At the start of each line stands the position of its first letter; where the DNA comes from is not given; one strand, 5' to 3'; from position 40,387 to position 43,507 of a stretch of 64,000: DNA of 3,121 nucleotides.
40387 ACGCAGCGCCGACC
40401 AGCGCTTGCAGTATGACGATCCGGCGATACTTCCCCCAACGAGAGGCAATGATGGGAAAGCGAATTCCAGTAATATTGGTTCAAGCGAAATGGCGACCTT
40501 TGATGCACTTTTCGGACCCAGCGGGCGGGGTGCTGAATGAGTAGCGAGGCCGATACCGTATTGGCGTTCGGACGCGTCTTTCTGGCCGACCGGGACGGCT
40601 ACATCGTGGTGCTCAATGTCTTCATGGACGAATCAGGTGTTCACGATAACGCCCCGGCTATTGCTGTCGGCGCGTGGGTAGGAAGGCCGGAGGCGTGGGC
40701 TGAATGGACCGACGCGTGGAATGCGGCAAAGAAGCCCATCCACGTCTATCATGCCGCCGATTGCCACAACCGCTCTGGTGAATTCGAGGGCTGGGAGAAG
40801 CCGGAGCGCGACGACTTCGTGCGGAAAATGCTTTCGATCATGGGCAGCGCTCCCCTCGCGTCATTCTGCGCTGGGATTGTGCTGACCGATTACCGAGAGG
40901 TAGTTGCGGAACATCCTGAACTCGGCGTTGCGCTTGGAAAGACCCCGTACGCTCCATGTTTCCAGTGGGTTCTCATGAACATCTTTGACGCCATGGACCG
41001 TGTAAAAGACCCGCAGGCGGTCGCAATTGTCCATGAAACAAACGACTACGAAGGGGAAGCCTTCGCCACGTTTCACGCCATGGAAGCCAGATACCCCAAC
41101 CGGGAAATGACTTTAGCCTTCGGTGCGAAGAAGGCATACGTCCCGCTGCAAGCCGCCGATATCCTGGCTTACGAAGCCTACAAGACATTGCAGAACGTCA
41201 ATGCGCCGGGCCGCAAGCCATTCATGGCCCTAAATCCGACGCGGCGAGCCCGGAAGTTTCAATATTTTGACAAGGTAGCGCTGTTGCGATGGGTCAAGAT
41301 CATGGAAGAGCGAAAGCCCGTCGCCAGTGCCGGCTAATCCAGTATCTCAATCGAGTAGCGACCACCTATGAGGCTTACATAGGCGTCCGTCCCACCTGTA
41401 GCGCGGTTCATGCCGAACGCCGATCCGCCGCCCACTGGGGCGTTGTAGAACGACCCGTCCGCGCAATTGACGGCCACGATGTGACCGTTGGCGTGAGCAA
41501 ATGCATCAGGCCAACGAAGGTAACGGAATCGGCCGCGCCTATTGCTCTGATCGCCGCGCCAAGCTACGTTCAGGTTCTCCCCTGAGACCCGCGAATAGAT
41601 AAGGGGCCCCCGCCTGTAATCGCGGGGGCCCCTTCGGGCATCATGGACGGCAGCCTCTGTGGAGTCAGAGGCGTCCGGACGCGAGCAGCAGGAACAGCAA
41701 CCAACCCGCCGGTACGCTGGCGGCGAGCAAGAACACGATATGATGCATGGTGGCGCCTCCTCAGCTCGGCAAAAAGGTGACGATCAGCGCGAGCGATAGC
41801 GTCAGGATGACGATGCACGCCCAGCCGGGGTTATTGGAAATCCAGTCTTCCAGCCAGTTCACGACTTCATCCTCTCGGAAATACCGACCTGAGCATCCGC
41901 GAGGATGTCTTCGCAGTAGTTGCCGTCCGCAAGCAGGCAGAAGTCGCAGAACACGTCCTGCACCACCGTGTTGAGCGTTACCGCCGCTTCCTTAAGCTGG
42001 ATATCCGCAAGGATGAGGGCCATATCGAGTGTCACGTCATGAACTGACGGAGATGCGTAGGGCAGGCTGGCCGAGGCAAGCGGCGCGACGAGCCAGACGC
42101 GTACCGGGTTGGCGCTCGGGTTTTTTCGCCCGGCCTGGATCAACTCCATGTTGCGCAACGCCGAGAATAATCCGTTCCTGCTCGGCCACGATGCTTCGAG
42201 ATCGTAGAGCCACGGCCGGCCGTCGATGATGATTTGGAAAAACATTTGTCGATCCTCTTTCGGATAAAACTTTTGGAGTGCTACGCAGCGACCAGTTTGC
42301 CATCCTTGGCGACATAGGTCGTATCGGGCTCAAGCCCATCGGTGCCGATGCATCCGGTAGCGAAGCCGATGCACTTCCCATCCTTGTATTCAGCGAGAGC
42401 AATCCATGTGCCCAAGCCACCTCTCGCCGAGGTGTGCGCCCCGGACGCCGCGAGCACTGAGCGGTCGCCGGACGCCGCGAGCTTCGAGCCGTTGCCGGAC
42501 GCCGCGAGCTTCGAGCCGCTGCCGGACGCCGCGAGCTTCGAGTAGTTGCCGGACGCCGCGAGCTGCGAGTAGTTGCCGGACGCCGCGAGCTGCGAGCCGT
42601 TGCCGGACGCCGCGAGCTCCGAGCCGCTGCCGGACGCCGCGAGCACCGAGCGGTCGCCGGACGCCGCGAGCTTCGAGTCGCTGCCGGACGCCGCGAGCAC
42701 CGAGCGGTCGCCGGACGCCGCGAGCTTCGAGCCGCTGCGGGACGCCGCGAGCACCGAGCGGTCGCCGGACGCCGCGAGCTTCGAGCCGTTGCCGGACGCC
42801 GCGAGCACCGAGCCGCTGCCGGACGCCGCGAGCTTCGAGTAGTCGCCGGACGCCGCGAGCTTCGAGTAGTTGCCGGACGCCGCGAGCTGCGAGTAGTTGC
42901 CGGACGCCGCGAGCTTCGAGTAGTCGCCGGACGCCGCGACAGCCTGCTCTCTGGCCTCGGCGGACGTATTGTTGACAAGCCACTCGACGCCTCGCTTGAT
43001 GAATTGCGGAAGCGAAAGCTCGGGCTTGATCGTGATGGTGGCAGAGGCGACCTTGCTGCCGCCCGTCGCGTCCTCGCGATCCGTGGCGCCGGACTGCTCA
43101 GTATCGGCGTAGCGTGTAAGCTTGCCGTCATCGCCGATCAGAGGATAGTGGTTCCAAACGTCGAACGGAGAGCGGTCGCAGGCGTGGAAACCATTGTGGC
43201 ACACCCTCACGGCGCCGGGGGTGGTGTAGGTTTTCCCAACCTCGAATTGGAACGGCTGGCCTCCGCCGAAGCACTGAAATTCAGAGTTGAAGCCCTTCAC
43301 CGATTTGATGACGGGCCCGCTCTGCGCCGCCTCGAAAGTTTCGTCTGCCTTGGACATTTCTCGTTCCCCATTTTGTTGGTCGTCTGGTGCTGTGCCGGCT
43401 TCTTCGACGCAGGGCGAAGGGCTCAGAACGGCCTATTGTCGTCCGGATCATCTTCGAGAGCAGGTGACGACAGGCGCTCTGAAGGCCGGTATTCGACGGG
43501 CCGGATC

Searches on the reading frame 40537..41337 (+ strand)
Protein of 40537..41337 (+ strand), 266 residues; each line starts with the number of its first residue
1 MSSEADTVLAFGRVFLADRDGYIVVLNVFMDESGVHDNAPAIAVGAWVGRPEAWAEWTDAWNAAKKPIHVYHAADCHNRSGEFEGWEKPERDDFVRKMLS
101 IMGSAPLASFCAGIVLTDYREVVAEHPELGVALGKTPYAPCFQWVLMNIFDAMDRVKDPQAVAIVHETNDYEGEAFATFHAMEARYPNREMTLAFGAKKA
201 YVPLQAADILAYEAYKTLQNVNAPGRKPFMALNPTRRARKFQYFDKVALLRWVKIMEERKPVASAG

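Call 68: search_protein_families(library=pfam, proteins=[window:40537-41337:+], max_evalue=0.001)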
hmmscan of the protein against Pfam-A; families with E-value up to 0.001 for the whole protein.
window:40537-41337:+ (266 aa): 1 family
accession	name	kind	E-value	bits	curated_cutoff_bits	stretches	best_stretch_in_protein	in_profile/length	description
PF12686.12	DUF3800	-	0.00016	22.9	21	1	27-213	1-145/149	Protein of unknown function (DUF3800)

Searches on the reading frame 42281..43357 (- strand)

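Call 68: search_protein_families(library=pfam, proteins=[window:42281-43357:-], max_evalue=0.001)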
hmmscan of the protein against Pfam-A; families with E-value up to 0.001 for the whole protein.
window:42281-43357:- (358 aa): 1 family
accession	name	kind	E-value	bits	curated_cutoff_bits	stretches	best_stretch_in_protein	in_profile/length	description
PF24703.2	DUF7666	-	5.5e-25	88.1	27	1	17-121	1-94/95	Domain of unknown function (DUF7666)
